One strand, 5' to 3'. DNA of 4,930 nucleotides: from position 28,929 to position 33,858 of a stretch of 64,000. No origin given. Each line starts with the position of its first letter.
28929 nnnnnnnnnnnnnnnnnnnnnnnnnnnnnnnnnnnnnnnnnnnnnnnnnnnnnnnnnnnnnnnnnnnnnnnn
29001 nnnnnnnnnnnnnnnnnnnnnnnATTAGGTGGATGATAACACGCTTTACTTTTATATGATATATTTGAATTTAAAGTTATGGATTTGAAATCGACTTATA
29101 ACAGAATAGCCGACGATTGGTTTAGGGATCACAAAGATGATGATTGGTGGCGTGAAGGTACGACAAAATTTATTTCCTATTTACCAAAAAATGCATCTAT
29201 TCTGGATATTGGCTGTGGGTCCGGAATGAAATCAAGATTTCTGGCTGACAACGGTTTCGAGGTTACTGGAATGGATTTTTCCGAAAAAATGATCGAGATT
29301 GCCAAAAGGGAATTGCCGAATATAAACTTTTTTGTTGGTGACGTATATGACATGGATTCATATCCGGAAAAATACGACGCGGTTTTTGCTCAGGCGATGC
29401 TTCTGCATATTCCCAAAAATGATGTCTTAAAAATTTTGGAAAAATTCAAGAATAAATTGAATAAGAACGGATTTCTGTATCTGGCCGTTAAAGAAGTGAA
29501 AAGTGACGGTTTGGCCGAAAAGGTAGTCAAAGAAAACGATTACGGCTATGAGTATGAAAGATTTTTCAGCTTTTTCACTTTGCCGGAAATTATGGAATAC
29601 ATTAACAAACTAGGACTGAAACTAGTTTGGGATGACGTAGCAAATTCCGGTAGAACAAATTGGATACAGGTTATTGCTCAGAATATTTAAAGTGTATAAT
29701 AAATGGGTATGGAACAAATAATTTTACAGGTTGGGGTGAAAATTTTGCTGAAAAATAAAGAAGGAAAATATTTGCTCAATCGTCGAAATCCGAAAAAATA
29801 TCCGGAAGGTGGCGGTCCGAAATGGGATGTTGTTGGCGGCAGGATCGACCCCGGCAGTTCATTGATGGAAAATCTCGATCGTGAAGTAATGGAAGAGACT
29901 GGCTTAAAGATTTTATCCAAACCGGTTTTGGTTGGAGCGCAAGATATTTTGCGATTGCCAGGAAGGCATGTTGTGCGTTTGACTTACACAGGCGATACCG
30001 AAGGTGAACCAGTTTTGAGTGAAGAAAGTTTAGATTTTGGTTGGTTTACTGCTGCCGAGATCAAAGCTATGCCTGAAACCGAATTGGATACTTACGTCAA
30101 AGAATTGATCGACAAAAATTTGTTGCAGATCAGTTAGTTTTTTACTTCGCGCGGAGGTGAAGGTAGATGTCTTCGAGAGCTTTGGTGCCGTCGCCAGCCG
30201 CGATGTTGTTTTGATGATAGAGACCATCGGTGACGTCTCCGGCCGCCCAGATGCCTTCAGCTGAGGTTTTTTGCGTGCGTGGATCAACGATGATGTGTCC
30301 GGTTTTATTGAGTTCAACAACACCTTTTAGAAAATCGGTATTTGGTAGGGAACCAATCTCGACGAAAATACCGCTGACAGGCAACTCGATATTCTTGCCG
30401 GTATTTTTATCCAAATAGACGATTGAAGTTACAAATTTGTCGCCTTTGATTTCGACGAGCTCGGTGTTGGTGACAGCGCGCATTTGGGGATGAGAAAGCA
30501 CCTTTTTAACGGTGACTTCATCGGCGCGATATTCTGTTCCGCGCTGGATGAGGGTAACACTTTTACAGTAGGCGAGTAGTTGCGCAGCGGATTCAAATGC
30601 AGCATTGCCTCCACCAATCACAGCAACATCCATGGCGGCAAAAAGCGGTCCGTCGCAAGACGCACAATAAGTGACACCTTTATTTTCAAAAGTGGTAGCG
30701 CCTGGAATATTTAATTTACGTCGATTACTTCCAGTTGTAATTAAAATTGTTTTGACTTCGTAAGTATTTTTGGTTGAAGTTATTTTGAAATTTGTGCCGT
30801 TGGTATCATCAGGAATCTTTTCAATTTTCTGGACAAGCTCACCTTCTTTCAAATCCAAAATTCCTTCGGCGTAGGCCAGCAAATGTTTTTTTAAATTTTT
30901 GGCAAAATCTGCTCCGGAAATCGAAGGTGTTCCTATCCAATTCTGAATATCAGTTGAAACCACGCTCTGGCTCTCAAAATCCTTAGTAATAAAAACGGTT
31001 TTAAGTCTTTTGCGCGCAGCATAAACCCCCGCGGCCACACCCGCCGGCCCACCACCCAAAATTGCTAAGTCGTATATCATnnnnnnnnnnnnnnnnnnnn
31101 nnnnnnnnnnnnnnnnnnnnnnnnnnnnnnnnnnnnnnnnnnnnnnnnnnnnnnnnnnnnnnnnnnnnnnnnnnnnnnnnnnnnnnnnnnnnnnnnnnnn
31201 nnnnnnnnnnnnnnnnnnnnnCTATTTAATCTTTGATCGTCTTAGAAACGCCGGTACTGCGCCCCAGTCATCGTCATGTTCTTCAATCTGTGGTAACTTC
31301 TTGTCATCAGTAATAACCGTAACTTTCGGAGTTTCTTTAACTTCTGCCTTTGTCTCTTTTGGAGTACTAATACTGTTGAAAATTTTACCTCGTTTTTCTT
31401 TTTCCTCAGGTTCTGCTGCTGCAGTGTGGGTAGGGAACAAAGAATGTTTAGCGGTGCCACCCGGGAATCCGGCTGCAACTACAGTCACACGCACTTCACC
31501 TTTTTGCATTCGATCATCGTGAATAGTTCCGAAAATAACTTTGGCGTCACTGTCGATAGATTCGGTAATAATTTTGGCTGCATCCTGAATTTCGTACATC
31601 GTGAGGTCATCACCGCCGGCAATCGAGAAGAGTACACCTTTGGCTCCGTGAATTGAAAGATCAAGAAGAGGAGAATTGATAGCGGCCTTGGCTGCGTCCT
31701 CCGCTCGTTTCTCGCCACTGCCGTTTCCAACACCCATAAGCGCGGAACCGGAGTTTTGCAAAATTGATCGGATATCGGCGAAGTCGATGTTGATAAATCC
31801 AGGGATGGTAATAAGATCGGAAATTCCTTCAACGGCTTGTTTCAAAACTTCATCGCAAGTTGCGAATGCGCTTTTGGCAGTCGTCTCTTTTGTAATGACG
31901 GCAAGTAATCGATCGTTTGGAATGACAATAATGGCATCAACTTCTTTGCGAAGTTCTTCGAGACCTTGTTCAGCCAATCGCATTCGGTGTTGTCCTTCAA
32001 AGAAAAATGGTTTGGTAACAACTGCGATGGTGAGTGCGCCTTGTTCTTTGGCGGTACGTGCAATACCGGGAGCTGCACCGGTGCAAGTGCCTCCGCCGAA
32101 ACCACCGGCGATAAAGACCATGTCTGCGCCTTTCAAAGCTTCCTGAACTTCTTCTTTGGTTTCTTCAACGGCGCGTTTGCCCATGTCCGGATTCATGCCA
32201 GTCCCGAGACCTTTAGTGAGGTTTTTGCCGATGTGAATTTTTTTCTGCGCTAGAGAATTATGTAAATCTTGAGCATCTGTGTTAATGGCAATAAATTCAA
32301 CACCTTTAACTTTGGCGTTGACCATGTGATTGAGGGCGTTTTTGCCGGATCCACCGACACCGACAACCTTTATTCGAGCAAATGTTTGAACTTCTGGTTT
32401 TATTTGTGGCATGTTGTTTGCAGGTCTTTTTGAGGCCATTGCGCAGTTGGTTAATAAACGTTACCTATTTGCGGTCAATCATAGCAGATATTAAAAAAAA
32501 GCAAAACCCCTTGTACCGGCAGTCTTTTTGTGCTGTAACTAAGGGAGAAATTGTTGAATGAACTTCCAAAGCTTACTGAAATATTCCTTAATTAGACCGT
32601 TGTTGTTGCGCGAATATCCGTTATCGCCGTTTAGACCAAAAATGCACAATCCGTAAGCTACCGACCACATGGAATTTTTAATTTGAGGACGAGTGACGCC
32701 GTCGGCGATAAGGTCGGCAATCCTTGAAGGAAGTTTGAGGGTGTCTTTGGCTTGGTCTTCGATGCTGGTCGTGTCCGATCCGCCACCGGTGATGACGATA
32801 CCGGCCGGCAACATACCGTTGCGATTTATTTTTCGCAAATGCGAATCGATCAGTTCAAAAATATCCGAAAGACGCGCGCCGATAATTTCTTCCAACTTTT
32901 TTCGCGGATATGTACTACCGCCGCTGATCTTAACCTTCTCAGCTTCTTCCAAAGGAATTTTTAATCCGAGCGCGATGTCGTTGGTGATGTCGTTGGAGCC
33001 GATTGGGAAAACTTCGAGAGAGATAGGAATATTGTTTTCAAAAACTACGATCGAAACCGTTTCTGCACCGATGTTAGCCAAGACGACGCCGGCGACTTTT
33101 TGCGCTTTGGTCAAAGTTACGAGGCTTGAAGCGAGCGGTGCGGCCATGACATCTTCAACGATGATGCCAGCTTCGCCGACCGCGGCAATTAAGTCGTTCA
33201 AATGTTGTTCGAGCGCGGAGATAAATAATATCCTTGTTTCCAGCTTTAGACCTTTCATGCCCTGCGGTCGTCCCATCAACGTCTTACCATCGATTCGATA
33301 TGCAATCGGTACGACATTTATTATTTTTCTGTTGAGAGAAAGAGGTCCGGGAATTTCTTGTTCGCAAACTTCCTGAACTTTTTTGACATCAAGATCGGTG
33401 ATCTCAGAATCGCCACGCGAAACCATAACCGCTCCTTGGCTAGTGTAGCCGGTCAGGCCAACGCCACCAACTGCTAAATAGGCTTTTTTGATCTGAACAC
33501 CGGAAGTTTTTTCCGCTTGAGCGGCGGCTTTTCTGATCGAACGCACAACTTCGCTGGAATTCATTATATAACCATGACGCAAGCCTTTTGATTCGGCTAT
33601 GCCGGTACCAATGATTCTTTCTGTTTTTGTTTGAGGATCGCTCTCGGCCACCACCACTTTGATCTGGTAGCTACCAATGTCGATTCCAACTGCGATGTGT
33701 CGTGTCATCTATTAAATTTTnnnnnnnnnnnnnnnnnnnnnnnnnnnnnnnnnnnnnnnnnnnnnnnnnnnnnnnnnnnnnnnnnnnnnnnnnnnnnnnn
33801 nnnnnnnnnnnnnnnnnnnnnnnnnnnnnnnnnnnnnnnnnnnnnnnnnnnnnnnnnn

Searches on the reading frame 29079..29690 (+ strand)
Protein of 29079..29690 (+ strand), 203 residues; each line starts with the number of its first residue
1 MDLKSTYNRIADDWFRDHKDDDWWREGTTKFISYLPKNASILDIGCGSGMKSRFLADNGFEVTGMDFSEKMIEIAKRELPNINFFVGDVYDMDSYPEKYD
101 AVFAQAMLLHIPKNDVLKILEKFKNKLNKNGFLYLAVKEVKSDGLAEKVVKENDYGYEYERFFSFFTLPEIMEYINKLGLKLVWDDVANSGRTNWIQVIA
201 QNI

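Call 21: search_protein_families(library=pfam, proteins=[window:29079-29690:+], max_evalue=0.01)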
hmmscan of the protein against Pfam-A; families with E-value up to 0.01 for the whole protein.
window:29079-29690:+ (203 aa): 16 families
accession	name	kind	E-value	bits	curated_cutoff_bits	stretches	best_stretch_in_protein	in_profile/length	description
PF13649.12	Methyltransf_25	-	2.7e-20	73.3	27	1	41-131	1-97/97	Methyltransferase domain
PF13489.12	Methyltransf_23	-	6.4e-20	71.9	27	1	24-183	9-162/164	Methyltransferase domain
PF08241.18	Methyltransf_11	-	8.1e-18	65.3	21.2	1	42-135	1-95/95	Methyltransferase domain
PF13847.12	Methyltransf_31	-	1.8e-16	60.6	27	1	37-155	3-128/145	Methyltransferase domain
PF08242.18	Methyltransf_12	-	1.7e-13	51.6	30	1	42-133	1-98/98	Methyltransferase domain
PF03848.20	TehB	-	3.4e-10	40.1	20.4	1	38-144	31-140/193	Tellurite resistance protein TehB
PF01739.24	CheR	-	1.4e-07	31.6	27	1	73-140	111-178/195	CheR methyltransferase, SAM binding domain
PF05724.17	TPMT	-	1.7e-06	28.3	26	1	35-132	35-150/218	Thiopurine S-methyltransferase (TPMT)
PF08003.17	Methyltransf_9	-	1.9e-06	27.5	23.8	1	23-179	102-259/315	Protein of unknown function (DUF1698)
PF02353.26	CMAS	-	4.3e-06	26.7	27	1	39-144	64-174/273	Mycolic acid cyclopropane synthetase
PF05175.20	MTS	-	7.4e-06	26.1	23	1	27-136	19-139/170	Methyltransferase small domain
PF05891.18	Methyltransf_PK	-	2.9e-05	24.1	27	1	37-139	55-161/218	AdoMet dependent proline di-methyltransferase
PF01209.24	Ubie_methyltran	-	0.00014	21.7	20.1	1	21-83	32-96/233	ubiE/COQ5 methyltransferase family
PF01135.25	PCMT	-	0.00021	21.6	20.3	1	30-152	67-187/210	Protein-L-isoaspartate(D-aspartate) O-methyltransferase (PCMT)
PF01728.25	FtsJ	-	0.0073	16.7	24.1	0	35-102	19-95/181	FtsJ-like methyltransferase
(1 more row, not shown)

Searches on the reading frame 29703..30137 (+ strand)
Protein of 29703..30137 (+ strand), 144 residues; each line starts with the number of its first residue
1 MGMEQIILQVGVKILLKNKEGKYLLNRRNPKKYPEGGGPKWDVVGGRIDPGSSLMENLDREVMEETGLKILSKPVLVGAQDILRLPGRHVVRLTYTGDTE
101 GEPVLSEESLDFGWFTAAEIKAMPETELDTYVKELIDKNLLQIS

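Call 21: search_protein_families(library=pfam, proteins=[window:29703-30137:+], max_evalue=0.01)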
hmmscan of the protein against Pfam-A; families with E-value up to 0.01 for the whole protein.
window:29703-30137:+ (144 aa): 1 family
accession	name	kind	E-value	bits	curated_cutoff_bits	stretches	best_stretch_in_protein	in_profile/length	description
PF00293.34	NUDIX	-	1.7e-15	57.6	21.1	1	9-123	3-121/134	NUDIX domain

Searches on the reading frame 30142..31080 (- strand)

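Call 21: search_protein_families(library=pfam, proteins=[window:30142-31080:-], max_evalue=0.01)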
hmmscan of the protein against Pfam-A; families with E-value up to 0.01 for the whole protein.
window:30142-31080:- (312 aa): 9 families
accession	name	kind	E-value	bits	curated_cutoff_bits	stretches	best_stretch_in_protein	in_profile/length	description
PF07992.20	Pyr_redox_2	-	1.3e-39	136.8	26.1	1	3-294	1-287/291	Pyridine nucleotide-disulphide oxidoreductase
PF13738.12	Pyr_redox_3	-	3.1e-26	92.8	30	1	7-281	2-305/305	Pyridine nucleotide-disulphide oxidoreductase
PF00070.33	Pyr_redox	-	1.9e-08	35.2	22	1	152-221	2-78/82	Pyridine nucleotide-disulphide oxidoreductase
PF12831.13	FAD_oxidored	-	5.4e-07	29.7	27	1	4-34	1-31/416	FAD dependent oxidoreductase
PF00890.30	FAD_binding_2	-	6.3e-07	29.4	20.4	1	4-43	1-42/414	FAD binding domain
PF01134.28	GIDA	-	3.2e-06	26.9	22.1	0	4-36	1-33/391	Glucose inhibited division protein A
PF03486.20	HI0933_like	-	2.9e-05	24.1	50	0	4-33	2-31/244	HI0933-like protein Rossmann domain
PF01266.30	DAO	-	0.0014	18.6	27.9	0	4-35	1-32/353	FAD dependent oxidoreductase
PF01946.23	Thi4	-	0.0016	18.1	26.2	0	3-33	18-49/235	Thi4 family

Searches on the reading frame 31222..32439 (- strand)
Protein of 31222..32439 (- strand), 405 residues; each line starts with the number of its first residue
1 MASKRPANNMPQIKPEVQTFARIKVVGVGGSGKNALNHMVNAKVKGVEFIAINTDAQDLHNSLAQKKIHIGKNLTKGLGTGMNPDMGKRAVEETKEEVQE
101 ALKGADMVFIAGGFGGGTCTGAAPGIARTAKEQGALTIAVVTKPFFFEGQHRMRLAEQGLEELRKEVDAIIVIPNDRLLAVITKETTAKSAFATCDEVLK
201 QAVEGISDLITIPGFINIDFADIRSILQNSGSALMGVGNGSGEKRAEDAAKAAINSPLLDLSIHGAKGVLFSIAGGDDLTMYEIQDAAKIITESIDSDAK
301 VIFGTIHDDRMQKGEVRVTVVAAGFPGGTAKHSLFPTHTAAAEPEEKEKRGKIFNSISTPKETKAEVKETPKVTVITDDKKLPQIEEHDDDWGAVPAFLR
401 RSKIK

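Call 21: search_protein_families(library=pfam, proteins=[window:31222-32439:-], max_evalue=0.01)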
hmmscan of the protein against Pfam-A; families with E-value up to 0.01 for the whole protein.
window:31222-32439:- (405 aa): 3 families
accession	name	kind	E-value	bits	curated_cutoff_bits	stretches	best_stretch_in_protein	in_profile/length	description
PF00091.31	Tubulin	-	6e-47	160.8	33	1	22-182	1-189/190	Tubulin/FtsZ family, GTPase domain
PF12327.13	FtsZ_C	-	2.7e-32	111.4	27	1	231-325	1-94/95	FtsZ family, C-terminal domain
PF13460.12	NAD_binding_10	-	0.0012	19.2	27.2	1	93-144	49-99/184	NAD(P)H-binding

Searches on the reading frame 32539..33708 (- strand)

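Call 21: search_protein_families(library=pfam, proteins=[window:32539-33708:-], max_evalue=0.01)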
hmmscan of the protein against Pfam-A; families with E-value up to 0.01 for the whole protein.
window:32539-33708:- (389 aa): 4 families
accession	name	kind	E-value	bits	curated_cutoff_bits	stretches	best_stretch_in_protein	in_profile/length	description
PF14450.12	FtsA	-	2.3e-24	86.6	31.8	2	209-342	1-121/127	Cell division protein FtsA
PF02491.25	SHS2_FTSA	-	4.3e-11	43.5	25.4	1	85-163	4-78/79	SHS2 domain inserted in FTSA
PF11104.14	PilM_2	-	1.9e-09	37.4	27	1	190-344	162-318/340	Type IV pilus assembly protein PilM;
PF01869.26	BcrAD_BadFG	-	0.00029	20.9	31.5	1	7-90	1-79/271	BadF/BadG/BcrA/BcrD ATPase family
